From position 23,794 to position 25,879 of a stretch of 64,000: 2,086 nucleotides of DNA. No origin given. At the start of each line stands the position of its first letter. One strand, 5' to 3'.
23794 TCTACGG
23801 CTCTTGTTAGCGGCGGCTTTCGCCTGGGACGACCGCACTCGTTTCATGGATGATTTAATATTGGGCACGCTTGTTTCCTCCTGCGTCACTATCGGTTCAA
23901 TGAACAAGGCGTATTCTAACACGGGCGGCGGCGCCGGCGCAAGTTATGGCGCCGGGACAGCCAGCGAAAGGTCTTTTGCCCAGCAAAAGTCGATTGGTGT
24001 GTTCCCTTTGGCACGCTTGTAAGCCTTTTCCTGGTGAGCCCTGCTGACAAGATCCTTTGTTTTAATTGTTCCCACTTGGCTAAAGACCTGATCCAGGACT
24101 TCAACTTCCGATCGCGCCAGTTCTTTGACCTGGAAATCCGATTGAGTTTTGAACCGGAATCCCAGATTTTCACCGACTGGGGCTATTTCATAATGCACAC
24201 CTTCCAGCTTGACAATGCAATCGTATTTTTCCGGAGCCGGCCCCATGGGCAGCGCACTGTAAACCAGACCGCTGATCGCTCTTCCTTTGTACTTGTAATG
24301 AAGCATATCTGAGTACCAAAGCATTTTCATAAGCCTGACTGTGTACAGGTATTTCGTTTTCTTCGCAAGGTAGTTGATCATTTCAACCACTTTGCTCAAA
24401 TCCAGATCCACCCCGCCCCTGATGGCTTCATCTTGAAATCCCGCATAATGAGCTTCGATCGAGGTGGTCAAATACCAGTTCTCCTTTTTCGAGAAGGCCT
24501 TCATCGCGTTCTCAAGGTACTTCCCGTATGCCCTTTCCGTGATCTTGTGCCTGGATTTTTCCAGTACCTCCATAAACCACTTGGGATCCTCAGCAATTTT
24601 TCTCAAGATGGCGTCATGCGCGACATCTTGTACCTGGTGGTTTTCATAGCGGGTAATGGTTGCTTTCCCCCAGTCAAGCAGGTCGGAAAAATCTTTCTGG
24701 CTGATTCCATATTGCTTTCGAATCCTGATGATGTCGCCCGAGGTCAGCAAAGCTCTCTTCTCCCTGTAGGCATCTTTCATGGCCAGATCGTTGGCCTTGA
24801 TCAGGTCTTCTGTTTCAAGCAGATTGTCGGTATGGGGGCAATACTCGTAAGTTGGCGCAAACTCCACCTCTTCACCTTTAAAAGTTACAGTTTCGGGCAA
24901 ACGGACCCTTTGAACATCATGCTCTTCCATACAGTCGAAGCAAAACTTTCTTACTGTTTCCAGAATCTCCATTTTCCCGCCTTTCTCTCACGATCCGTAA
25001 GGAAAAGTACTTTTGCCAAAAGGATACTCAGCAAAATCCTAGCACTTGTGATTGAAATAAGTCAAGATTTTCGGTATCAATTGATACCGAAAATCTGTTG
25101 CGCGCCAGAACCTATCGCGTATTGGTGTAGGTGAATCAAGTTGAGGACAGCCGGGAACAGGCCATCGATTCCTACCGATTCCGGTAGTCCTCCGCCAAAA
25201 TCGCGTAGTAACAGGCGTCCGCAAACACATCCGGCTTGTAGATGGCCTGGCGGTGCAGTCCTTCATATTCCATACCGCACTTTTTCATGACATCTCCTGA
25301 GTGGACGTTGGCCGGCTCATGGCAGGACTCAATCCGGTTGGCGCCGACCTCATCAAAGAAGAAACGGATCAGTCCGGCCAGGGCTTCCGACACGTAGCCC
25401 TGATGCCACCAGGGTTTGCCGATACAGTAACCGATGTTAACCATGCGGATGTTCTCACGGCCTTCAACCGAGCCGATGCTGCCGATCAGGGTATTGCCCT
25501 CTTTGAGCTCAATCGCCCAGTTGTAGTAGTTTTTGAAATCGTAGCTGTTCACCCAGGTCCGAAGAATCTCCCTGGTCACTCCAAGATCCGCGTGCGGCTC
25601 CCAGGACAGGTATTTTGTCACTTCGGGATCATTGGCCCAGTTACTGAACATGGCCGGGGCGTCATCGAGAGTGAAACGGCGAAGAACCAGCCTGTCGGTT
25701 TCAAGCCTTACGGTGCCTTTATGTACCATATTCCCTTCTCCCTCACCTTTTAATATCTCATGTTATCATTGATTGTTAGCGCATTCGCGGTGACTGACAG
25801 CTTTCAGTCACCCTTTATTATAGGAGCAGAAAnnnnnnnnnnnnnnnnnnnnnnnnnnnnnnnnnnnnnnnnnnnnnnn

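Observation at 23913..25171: Low-GC single-gene islet: a solitary zinc-ribbon-HTH-Panacea (DUF4065) antitoxin-type protein with no visible toxin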

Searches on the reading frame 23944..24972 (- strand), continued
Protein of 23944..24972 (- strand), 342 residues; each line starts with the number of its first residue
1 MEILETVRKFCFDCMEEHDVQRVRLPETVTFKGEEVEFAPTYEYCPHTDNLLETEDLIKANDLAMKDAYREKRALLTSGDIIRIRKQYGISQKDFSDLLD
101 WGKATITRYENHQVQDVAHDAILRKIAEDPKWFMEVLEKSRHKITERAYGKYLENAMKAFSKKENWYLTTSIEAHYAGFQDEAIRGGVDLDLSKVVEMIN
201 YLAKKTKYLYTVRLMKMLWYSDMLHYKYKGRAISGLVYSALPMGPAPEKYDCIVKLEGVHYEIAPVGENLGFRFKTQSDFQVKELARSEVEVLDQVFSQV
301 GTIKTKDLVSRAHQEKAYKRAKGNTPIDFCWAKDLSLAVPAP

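Call 54: find_related_loci(query=window:23944-24972:-, collection=metagenome_contigs, flank=4000)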
Query window:23944-24972:- (342 aa) in metagenome_contigs; peptide patterns used: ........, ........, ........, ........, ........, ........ (x = any residue, [..] = any of these).
173 stretches matched a pattern; 149 encode a relative of the query (tblastn E <= 1e-3); the best 80 are kept; 80 distinct loci.
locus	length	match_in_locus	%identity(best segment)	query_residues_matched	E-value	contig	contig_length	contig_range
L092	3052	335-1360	99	1-342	0e+0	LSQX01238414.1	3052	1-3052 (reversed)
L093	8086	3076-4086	55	1-337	1e-125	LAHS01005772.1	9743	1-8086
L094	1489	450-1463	56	1-338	2e-136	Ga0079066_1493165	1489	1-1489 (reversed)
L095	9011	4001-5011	56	1-337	7e-126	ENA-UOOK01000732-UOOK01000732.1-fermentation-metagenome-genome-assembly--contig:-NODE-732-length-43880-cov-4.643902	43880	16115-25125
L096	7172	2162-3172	55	1-337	4e-124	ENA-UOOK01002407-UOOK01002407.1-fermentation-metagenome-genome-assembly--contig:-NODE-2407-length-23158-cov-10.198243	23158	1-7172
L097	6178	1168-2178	55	1-337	4e-124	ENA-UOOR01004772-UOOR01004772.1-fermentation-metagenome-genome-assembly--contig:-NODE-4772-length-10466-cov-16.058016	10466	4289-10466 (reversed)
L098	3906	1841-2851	54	1-337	1e-126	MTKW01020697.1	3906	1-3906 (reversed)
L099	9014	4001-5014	53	1-338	9e-124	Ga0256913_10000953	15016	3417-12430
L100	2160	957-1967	55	1-337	4e-131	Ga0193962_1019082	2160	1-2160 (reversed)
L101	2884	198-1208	55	1-337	2e-128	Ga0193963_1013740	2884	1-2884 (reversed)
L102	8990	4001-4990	54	8-337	1e-121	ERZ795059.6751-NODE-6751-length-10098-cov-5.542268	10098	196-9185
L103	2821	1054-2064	55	1-337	7e-127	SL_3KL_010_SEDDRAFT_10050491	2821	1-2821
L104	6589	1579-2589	54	1-337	2e-121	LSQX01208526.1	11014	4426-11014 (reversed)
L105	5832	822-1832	53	1-337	6e-121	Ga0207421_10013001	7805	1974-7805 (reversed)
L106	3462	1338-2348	54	1-337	5e-124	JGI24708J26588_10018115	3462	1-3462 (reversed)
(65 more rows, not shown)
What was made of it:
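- The same digester metagenome (LSQX01) holds several other family members (call 54).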

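Call 58: search_dna_similar(query=window:23944-24972:-, collection=phages, mode=protein, max_rows=10)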
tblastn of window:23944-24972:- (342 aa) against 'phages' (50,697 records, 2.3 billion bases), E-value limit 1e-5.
Records with a match: 11; places in all: 11; records where one place covers at least 80% of the query: 4.
Best place of each record, by identity: <60% 11.
By first word of the organism name: Bacillus 6; Bacteriophage 4; Marinitoga 1.
By host as written in the record: - 5; Bacillus subtilis 4; Bacillus sp. 1; Bacillus sp 1.
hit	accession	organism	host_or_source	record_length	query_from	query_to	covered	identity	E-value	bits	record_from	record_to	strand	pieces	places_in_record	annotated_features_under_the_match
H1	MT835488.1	Bacteriophage sp.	human fecal samples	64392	1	337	99%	42.6%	4e-86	288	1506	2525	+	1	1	record has no annotation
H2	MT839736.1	Bacteriophage sp.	human fecal samples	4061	1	337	99%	41.5%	6e-80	270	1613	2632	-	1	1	record has no annotation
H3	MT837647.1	Bacteriophage sp.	human fecal samples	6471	3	338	98%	39.5%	3e-75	257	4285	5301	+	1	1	record has no annotation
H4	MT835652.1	Bacteriophage sp.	human fecal samples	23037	3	335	97%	33.3%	5e-50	184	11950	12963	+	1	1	record has no annotation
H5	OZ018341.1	Marinitoga phage MPV1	-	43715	75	247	51%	26.7%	8e-7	57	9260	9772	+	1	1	DNA binding protein, putative antitoxin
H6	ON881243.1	Bacillus phage PK-3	Bacillus sp.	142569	10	140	38%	30.3%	5e-9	64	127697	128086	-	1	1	type II toxin-antitoxin system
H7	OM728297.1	Bacillus phage vB_BsuM-Goe21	Bacillus subtilis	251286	10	127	35%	28.8%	2e-6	56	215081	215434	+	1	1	hypothetical protein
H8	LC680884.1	Bacillus phage PBS1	Bacillus subtilis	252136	10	127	35%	28.8%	2e-6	56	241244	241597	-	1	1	hypothetical protein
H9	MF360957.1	Bacillus phage PBS1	Bacillus subtilis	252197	10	127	35%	28.8%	2e-6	56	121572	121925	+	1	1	142: immunity repressor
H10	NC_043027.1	Bacillus phage PBS1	Bacillus subtilis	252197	10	127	35%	28.8%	2e-6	56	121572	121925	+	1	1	142: transcriptional regulator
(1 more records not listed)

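Call 59: search_dna_similar(query=window:23944-24972:-, collection=plasmids, mode=protein, max_rows=10)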
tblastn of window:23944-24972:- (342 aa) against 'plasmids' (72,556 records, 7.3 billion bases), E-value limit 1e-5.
Records with a match: 65; places in all: 65; records where one place covers at least 80% of the query: 21.
Best place of each record, by identity: <60% 65.
By first word of the organism name: Bacillus 48; Clostridium 6; Tenacibaculum 2; Paenibacillus 2; Ligilactobacillus 2; Bacteroides 1; Fibrella 1; Lysinibacillus 1; Clostridioides 1; Fusobacteria 1.
By predicted mobility (MOB-suite, as given by PLSDB): non-mobilizable 62; mobilizable 2; conjugative 1.
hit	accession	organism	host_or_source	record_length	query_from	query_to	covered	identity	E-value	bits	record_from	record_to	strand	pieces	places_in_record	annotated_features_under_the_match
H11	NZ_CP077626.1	Clostridium estertheticum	single colony,bovine feces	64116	10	337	96%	26.5%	2e-21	102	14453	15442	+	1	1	type II TA system antitoxin MqsA family protein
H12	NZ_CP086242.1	Clostridium estertheticum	single colony,bovine feces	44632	10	337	96%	26.0%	3e-22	105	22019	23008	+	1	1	type II TA system antitoxin MqsA family protein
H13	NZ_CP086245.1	Clostridium estertheticum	single colony,bovine feces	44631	10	337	96%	26.0%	3e-22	105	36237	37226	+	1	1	type II TA system antitoxin MqsA family protein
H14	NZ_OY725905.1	Bacteroides finegoldii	-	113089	27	335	90%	27.5%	6e-25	113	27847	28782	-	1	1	type II toxin-antitoxin system antitoxin SocA domain-containing ...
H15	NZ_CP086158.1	Clostridium tagluense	single colony,Lamb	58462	10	337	96%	24.7%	1e-22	106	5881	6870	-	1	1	type II TA system antitoxin MqsA family protein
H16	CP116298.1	Tenacibaculum finnmarkense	Atlantic salmon (Salmo salar ...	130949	29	335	90%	24.8%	9e-19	95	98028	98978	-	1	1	DUF4065 domain-containing protein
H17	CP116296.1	Tenacibaculum finnmarkense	Atlantic salmon (Salmo salar ...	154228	29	335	90%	24.8%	1e-18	95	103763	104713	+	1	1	DUF4065 domain-containing protein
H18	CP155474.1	Fibrella sp. ES10-3-2-2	single cell,soil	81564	27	318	85%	25.9%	2e-23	108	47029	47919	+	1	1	type II TA system antitoxin MqsA family protein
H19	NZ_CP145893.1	Paenibacillus amylolyticus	whole organism,soil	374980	10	318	90%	23.1%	4e-15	84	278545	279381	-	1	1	type II toxin-antitoxin system antitoxin SocA domain-containing ...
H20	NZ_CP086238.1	Clostridium estertheticum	single colony,bovine feces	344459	3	326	95%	21.8%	4e-11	72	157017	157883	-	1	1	type II toxin-antitoxin system antitoxin SocA domain-containing ...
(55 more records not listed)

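Call 62: get_annotated_region(hit=H1, flank=2500)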
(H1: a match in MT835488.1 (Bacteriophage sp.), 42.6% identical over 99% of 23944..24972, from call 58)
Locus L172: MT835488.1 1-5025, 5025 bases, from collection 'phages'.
description: UNVERIFIED: Bacteriophage sp. clone scaffold_26 genomic sequence.
organism: Bacteriophage sp. (NCBI taxid 38018)
taxonomy: Viruses
host: -; source: human fecal samples; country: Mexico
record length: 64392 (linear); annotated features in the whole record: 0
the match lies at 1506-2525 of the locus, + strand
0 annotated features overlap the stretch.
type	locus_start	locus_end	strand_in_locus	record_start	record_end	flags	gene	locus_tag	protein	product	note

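Call 63: get_annotated_region(hit=H3, flank=2500)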
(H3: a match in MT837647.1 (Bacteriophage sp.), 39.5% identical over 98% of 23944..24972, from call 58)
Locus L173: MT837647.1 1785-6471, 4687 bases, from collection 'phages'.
description: UNVERIFIED: Bacteriophage sp. clone scaffold_5359 genomic sequence.
organism: Bacteriophage sp. (NCBI taxid 38018)
taxonomy: Viruses
host: -; source: human fecal samples; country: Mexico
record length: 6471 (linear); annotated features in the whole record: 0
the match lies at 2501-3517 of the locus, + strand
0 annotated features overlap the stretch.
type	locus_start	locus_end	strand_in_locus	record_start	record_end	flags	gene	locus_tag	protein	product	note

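Call 64: get_annotated_region(hit=H4, flank=2500)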
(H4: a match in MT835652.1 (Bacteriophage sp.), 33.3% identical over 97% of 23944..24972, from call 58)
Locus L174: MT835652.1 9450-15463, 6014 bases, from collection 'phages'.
description: UNVERIFIED: Bacteriophage sp. clone scaffold_374 genomic sequence.
organism: Bacteriophage sp. (NCBI taxid 38018)
taxonomy: Viruses
host: -; source: human fecal samples; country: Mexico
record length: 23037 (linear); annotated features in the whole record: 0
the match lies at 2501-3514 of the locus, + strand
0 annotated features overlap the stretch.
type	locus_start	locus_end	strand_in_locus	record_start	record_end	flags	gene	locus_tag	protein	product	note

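Call 76: search_dna_similar(query=window:23944-24972:-, collection=plasmids, mode=protein, max_rows=30, rows=spread)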
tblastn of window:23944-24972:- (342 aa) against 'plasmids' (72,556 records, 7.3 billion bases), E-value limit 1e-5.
Records with a match: 65; places in all: 65; records where one place covers at least 80% of the query: 21.
Best place of each record, by identity: <60% 65.
By first word of the organism name: Bacillus 48; Clostridium 6; Tenacibaculum 2; Paenibacillus 2; Ligilactobacillus 2; Bacteroides 1; Fibrella 1; Lysinibacillus 1; Clostridioides 1; Fusobacteria 1.
By predicted mobility (MOB-suite, as given by PLSDB): non-mobilizable 62; mobilizable 2; conjugative 1.
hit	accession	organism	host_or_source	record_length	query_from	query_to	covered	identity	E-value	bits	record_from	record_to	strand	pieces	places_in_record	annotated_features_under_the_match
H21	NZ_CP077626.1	Clostridium estertheticum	single colony,bovine feces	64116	10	337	96%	26.5%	2e-21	102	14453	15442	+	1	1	type II TA system antitoxin MqsA family protein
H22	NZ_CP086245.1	Clostridium estertheticum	single colony,bovine feces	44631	10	337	96%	26.0%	3e-22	105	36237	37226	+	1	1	type II TA system antitoxin MqsA family protein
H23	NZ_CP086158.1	Clostridium tagluense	single colony,Lamb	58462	10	337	96%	24.7%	1e-22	106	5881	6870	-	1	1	type II TA system antitoxin MqsA family protein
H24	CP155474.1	Fibrella sp. ES10-3-2-2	single cell,soil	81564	27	318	85%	25.9%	2e-23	108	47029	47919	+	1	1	type II TA system antitoxin MqsA family protein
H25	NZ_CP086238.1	Clostridium estertheticum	single colony,bovine feces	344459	3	326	95%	21.8%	4e-11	72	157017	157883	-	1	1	type II toxin-antitoxin system antitoxin SocA domain-containing ...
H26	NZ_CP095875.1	Bacillus sp. PGP15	-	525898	9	308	88%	23.3%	6e-12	74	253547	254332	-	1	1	type II toxin-antitoxin system antitoxin SocA domain-containing ...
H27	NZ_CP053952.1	Bacillus cereus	-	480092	9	308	88%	22.6%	8e-11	71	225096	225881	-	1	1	type II toxin-antitoxin system antitoxin SocA domain-containing ...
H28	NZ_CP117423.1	Bacillus cereus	-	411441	9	308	88%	22.5%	4e-9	66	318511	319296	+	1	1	type II toxin-antitoxin system antitoxin SocA domain-containing ...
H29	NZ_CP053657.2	Bacillus cereus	culture,soil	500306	9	308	88%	22.3%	1e-9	67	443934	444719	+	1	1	type II toxin-antitoxin system antitoxin SocA domain-containing ...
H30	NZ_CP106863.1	Lysinibacillus capsici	water,water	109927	63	326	77%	24.7%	1e-8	64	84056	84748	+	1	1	type II toxin-antitoxin system antitoxin SocA domain-containing ...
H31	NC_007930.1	Ligilactobacillus salivarius UCC118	-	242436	7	199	56%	32.0%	3e-8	63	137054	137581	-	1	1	helix-turn-helix domain-containing protein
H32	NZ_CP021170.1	Paenibacillus bovis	mixed culture,yak milk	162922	10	254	72%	23.9%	3e-6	57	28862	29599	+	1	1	hypothetical protein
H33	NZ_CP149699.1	Clostridioides difficile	Dog,single cell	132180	10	221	62%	24.4%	4e-8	62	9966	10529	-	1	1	type II toxin-antitoxin system antitoxin SocA domain-containing ...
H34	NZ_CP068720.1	Bacillus cereus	Angelica sinensis Dlies,single cell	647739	9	221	62%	23.3%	1e-8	64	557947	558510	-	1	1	type II toxin-antitoxin system antitoxin SocA domain-containing ...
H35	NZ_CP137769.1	Bacillus cereus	Passiflora edulis Sims,Pure ...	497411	9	221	62%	22.8%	2e-9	66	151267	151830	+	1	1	type II toxin-antitoxin system antitoxin SocA domain-containing ...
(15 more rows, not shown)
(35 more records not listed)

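Call 77: get_annotated_region(hit=H27, flank=1500)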
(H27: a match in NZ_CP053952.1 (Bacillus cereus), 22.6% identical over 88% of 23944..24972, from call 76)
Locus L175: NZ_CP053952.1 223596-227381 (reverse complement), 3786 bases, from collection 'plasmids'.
description: Bacillus cereus strain FDAARGOS_798 plasmid unnamed1, complete sequence
organism: Bacillus cereus (NCBI taxid 1396)
taxonomy: Bacteria; Bacillota; Bacilli; Bacillales; Bacillaceae; Bacillus; Bacillus cereus
host: -; source: -; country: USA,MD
typing (MOB-suite, as given by PLSDB): non-mobilizable; replicon rep_cluster_125
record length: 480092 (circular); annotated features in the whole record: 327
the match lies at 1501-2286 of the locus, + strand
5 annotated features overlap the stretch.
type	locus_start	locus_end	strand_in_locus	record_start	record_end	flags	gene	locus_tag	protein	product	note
CDS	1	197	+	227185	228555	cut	-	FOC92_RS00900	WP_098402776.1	M23 family metallopeptidase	GO:0006508 - proteolysis [Evidence IEA]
CDS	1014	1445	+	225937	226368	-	-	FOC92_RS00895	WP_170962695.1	hypothetical protein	-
CDS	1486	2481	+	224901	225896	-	-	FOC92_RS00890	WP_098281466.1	type II toxin-antitoxin system antitoxin SocA domain-containing protein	-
CDS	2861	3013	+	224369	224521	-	-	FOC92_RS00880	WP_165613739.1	hypothetical protein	-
CDS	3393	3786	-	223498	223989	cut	-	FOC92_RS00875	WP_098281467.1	CPBP family intramembrane glutamic endopeptidase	GO:0071586 - CAAX-box protein processing [Evidence IEA]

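Call 78: get_annotated_region(hit=H21, flank=1500)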
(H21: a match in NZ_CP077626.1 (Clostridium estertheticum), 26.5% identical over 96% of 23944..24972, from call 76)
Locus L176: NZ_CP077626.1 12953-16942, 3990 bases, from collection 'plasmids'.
description: Clostridium estertheticum strain CF008 plasmid pCF008-B, complete sequence
organism: Clostridium estertheticum (NCBI taxid 238834)
taxonomy: Bacteria; Bacillota; Clostridia; Eubacteriales; Clostridiaceae; Clostridium; Clostridium estertheticum
host: -; source: single colony,bovine feces; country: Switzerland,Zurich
typing (MOB-suite, as given by PLSDB): non-mobilizable
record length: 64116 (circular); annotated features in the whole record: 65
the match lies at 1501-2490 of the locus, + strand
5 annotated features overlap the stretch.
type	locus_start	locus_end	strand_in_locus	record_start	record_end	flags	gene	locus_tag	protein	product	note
CDS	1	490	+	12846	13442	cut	-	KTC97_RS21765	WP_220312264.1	type IV toxin-antitoxin system AbiEi family antitoxin domain-containing protein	-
CDS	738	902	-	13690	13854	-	-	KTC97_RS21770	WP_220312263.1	hypothetical protein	-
CDS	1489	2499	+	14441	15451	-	-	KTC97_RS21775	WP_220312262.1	type II TA system antitoxin MqsA family protein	-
CDS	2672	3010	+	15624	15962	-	-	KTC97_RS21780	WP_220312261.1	hypothetical protein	-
CDS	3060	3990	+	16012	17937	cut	-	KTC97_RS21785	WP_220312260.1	N-6 DNA methylase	GO:0006306 - DNA methylation [Evidence IEA]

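Call 80: search_protein_families(library=pfam, proteins=[L175:1014-1445:+, L175:1486-2481:+], max_evalue=1)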
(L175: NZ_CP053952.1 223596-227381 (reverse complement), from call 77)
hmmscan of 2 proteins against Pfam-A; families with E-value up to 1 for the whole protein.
L175:1014-1445:+ (143 aa): 0 families

L175:1486-2481:+ (331 aa): 6 families
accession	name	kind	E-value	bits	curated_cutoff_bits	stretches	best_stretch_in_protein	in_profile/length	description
PF13274.11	SocA_Panacea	-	1.1e-12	49.3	25.7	1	186-277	1-112/113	Antitoxin SocA-like, Panacea domain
PF20317.4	HTH_60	-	0.018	15.8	24.1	1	73-115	8-50/140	Helix-turn-helix domain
PF04603.18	Mog1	-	0.052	14.4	27.4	1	122-171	37-85/139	Ran-interacting Mog1 protein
PF25315.1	BPTI_nem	-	0.067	13.8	27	1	7-57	14-61/77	BPTI-like like domain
PF11380.13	Stealth_CR2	-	0.13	12.9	39.4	1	159-182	66-89/108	Stealth protein CR2, conserved region 2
PF01191.24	RNA_pol_Rpb5_C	-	0.16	12.2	23.5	1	59-89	4-34/73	RNA polymerase Rpb5, C-terminal domain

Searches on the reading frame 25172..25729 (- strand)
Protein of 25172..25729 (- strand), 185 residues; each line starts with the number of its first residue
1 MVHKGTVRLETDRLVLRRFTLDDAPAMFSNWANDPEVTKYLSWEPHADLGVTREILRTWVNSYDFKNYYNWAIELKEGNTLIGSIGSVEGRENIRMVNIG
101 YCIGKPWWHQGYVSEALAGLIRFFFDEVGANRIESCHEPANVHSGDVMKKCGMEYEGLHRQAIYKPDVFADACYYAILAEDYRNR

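Call 4: search_protein_families(library=pfam, proteins=[window:25172-25729:-], max_evalue=0.1)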
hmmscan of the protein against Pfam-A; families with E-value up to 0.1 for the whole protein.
window:25172-25729:- (185 aa): 3 families
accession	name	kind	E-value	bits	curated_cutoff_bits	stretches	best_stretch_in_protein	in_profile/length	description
PF13302.13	Acetyltransf_3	-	1.2e-35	123.6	25.4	1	13-154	1-138/138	Acetyltransferase (GNAT) domain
PF00583.31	Acetyltransf_1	-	5.2e-07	30.4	20.7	1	60-153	23-116/116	Acetyltransferase (GNAT) family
PF13523.12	Acetyltransf_8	-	0.02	15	27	0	101-157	84-141/145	Acetyltransferase (GNAT) domain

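Call 5: search_protein_families(library=ncbifam, proteins=[window:25172-25729:-], max_evalue=0.1)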
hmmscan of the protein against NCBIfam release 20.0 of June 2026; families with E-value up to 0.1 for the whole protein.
window:25172-25729:- (185 aa): 5 families
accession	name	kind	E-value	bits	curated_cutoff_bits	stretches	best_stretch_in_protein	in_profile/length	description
NF008072.0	PRK10809.1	equivalog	5.1e-12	45.9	190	1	6-182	10-190/194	ribosomal protein S5-alanine N-acetyltransferase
NF007539.0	PRK10151.1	equivalog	4.2e-06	26.5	184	1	80-178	77-175/179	50S ribosomal protein L7/L12-serine acetyltransferase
NF000485.1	TlmB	exception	1.2e-05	24.7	625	1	9-158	3-146/292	bleomycin family antibiotic N-acetyltransferase TlmB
NF000483.1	BlmB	exception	0.0091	15.4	625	1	8-154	11-150/301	bleomycin family antibiotic N-acetyltransferase BlmB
NF007527.0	PRK10140.1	equivalog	0.011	15.5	236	1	95-176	78-159/162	N-acetyltransferase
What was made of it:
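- On GNAT-toxin TA systems (TacT/AtaT type with DUF1778 antitoxin), for the upstream GNAT: It is Acetyltransf_3 / RimJ-like (calls 4, 5).
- The GNAT is an Acetyltransf_3 / RimJ-RimL-like protein (calls 4, 5).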

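Call 6: search_protein_families(library=padloc, proteins=[window:25172-25729:-], max_evalue=0.1)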
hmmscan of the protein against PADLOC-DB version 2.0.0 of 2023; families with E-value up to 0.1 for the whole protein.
window:25172-25729:- (185 aa): 0 families
